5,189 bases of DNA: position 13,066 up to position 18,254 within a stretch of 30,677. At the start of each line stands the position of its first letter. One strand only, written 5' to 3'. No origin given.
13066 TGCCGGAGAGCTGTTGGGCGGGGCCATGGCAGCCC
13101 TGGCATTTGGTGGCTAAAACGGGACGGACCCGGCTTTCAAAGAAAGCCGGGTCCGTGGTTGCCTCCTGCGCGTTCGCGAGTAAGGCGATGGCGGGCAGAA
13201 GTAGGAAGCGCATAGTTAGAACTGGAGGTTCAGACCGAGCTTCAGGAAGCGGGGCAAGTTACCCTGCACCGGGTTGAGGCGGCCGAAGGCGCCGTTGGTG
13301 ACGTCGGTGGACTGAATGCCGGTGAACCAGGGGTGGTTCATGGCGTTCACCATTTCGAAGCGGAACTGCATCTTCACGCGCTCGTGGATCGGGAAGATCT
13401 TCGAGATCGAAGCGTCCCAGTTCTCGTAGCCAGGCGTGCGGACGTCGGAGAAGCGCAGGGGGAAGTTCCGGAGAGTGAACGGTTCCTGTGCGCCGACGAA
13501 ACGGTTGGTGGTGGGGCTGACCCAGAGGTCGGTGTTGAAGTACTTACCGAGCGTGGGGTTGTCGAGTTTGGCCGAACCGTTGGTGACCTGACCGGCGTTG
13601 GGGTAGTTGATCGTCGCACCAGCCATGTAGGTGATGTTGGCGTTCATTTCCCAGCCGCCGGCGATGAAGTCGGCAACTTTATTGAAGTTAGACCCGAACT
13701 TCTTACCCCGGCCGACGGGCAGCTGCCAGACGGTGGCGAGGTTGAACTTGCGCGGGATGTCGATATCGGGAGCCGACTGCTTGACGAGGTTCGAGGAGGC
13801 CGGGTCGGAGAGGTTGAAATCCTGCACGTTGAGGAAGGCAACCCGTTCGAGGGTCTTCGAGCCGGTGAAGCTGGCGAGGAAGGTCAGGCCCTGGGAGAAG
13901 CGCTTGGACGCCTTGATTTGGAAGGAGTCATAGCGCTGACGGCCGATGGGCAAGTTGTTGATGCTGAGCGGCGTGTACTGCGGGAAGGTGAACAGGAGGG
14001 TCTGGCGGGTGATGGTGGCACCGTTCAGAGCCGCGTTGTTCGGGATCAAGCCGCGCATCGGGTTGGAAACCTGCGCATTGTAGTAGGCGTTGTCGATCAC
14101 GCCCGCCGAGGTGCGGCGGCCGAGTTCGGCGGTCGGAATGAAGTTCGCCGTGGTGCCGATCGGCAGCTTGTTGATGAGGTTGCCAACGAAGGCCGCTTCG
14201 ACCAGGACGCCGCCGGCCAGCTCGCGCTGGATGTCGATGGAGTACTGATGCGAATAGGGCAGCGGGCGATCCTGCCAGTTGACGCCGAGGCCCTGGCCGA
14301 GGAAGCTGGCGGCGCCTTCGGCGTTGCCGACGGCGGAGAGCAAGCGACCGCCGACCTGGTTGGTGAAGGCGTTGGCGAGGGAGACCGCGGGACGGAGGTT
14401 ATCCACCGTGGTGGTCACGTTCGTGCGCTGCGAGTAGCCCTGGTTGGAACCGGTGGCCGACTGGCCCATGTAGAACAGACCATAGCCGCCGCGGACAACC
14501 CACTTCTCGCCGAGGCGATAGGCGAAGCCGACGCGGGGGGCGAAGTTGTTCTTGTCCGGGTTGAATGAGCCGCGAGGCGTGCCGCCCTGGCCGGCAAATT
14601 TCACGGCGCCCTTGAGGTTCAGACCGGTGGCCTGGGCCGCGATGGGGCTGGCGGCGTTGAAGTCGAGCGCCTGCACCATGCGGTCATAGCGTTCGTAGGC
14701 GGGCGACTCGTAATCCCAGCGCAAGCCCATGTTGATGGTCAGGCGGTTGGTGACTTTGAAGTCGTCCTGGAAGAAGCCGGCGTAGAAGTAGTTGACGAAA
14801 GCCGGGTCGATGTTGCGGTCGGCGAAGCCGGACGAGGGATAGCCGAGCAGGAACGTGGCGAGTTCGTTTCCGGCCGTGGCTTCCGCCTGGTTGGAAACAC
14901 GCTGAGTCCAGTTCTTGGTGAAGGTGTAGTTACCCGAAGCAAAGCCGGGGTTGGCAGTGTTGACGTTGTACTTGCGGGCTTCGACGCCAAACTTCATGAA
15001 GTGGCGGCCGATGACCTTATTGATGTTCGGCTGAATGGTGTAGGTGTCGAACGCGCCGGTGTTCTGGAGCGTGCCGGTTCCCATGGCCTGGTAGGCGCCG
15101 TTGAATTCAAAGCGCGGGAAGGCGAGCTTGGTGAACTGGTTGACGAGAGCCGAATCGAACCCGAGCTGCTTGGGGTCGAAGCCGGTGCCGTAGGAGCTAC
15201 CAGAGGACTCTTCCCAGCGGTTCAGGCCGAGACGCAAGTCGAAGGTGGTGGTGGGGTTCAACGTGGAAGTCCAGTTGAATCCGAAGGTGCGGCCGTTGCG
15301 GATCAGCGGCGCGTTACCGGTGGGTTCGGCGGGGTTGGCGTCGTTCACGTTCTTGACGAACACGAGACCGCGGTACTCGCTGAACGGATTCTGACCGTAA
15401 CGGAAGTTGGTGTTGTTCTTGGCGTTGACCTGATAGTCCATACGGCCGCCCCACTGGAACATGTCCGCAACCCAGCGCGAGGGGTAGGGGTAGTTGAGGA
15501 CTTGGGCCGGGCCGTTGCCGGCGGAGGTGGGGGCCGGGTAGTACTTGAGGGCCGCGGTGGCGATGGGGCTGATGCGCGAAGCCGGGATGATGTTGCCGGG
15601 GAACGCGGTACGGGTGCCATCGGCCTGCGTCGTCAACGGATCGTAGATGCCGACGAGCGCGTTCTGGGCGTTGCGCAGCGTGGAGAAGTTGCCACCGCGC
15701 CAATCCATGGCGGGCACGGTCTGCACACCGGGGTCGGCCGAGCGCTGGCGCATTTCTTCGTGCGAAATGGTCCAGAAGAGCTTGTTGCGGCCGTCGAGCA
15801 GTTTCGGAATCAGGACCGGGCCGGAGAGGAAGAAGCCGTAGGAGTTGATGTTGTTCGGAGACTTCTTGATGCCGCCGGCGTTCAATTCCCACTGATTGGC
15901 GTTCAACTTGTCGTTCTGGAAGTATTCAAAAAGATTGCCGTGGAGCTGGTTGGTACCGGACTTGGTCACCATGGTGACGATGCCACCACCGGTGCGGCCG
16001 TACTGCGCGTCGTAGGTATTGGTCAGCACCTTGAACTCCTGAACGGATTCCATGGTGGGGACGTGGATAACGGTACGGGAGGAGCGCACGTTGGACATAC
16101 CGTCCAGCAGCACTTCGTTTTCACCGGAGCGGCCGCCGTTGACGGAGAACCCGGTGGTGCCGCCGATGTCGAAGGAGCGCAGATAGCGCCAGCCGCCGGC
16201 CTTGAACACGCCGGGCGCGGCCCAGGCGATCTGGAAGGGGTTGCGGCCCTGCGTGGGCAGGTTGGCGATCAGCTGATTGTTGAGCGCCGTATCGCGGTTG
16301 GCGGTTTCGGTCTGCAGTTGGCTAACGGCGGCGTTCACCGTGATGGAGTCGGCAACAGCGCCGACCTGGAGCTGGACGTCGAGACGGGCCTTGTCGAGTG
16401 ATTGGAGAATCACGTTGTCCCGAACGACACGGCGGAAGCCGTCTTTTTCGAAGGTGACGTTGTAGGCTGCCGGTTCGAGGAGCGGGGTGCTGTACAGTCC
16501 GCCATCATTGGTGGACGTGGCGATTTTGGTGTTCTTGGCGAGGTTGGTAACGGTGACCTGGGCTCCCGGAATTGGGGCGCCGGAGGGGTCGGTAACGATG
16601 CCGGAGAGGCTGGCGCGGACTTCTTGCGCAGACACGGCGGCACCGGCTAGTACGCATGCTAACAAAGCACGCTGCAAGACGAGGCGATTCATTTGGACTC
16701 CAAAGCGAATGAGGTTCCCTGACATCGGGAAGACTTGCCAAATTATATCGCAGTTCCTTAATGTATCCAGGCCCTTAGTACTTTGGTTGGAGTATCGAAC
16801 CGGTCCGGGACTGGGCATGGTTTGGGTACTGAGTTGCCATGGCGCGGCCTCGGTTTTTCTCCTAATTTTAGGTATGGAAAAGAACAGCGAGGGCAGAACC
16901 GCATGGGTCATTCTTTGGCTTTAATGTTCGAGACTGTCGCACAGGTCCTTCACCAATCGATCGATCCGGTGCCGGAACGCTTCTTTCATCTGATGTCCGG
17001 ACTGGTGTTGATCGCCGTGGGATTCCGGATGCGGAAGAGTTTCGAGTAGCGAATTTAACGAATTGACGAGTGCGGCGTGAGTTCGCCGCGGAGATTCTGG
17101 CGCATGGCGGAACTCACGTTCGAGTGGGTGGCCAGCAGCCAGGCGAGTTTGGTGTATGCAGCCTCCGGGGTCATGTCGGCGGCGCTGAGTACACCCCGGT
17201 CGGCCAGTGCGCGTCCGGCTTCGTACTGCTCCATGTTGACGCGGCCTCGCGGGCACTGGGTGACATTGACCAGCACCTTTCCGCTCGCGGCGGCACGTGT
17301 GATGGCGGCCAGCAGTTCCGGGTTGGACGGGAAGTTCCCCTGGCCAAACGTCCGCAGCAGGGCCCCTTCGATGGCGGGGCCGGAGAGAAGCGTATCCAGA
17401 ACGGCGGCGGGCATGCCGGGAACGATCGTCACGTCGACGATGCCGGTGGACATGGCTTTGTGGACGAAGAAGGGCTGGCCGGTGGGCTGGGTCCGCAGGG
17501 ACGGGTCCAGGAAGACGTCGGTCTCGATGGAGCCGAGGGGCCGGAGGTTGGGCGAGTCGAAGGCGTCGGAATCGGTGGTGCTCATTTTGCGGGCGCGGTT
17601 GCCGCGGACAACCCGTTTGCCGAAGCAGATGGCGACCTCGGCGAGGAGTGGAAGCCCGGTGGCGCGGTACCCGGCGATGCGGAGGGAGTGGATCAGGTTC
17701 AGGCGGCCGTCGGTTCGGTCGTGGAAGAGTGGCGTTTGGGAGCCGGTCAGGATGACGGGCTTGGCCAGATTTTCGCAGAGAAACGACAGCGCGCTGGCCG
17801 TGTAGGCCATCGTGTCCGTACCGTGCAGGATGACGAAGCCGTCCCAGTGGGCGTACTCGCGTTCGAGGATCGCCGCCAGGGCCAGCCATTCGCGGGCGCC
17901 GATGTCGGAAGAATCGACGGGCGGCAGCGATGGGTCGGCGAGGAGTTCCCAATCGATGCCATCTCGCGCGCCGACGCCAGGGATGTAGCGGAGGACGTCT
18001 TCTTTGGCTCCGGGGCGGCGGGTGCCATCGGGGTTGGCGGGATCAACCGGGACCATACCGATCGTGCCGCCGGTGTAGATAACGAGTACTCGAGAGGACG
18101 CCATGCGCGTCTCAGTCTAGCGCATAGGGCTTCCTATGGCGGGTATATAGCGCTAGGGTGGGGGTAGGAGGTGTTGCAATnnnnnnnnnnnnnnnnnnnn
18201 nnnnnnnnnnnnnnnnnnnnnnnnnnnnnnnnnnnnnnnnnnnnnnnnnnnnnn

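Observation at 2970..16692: Candidate uncharacterised envelope system: TonB-dependent receptors + di-heme PSD1 protein + DUF1501 + sulfatase, without SusD or glycoside hydrolases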

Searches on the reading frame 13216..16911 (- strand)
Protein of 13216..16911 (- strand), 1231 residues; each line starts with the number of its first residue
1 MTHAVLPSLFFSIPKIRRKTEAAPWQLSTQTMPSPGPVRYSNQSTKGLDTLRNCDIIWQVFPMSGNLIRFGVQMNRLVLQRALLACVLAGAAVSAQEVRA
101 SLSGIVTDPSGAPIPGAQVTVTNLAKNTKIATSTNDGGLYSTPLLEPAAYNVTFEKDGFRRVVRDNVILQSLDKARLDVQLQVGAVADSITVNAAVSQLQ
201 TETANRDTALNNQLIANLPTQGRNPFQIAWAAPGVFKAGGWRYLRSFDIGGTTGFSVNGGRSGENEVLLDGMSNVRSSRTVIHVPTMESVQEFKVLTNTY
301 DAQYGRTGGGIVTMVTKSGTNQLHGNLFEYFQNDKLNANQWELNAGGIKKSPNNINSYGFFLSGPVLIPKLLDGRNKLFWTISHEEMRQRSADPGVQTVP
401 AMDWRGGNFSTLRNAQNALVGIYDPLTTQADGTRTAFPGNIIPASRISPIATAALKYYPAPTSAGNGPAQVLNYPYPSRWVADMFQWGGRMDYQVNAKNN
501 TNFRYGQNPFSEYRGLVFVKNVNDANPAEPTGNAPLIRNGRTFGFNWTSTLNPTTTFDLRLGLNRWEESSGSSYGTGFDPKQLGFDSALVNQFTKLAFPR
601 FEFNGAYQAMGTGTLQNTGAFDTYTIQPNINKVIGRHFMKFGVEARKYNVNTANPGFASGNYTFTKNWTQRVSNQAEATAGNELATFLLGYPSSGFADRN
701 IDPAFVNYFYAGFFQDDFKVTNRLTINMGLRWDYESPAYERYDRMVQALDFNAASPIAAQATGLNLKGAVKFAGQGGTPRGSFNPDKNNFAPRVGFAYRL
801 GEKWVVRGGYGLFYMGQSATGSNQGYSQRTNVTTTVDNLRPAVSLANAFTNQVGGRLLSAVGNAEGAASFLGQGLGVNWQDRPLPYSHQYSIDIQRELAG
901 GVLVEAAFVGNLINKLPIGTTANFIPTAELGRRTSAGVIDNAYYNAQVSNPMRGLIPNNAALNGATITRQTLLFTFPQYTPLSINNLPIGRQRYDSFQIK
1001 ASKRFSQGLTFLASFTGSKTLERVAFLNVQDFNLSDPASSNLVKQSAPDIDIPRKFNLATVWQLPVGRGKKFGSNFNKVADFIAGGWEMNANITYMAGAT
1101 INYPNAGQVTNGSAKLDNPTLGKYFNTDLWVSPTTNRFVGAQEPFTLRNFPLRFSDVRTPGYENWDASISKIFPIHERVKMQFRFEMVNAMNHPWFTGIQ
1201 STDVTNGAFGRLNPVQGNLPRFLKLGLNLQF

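Call 3: search_protein_families(library=pfam, proteins=[window:13216-16911:-], max_evalue=0.01)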
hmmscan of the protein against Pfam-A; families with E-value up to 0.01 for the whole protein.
window:13216-16911:- (1231 aa): 5 families
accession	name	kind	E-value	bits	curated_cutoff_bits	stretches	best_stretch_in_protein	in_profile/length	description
PF25183.1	OMP_b-brl_4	-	3.3e-182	608.5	30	1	315-1216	1-829/838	Outer membrane beta barrel domain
PF13620.12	CarboxypepD_reg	-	9.9e-19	67.9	32.3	1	101-182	1-82/82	Carboxypeptidase regulatory-like domain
PF00593.30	TonB_dep_Rec_b-barrel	-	6.8e-06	26.6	27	1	495-842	11-270/436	TonB dependent receptor-like, beta-barrel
PF13715.12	CarbopepD_reg_2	-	0.0012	19.3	32.2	1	102-162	1-58/88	CarboxypepD_reg-like domain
PF17210.9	SdrD_B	-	0.0046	17.6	29.7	1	107-157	17-67/112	SdrD B-like domain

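Call 82: search_protein_families(library=ncbifam, proteins=[window:13216-16692:-], max_evalue=0.00001)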
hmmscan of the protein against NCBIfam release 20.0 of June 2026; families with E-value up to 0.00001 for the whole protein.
window:13216-16692:- (1158 aa): 0 families

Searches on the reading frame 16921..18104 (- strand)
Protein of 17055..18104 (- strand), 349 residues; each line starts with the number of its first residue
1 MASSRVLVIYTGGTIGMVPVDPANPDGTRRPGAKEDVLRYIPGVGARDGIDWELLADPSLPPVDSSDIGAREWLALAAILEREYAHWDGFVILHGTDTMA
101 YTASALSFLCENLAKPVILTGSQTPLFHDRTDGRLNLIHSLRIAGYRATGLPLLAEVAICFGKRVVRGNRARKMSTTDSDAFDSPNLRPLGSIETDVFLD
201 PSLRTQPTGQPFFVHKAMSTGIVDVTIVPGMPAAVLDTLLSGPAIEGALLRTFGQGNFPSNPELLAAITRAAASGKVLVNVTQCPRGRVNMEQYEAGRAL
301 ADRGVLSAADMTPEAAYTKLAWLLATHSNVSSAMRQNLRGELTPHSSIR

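Call 4: search_protein_families(library=pfam, proteins=[window:17055-18104:-, window:16921-17952:-], max_evalue=0.01)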
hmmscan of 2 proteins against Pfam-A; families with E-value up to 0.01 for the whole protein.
window:17055-18104:- (349 aa): 2 families
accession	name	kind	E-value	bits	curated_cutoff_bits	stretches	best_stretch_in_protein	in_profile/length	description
PF00710.25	Asparaginase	-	4.4e-50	170.3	22.5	1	5-197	1-185/193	Asparaginase, N-terminal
PF17763.6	Asparaginase_C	-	6.2e-27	94.3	34.6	1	225-329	5-106/114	Glutaminase/Asparaginase C-terminal domain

window:16921-17952:- (343 aa): 0 families
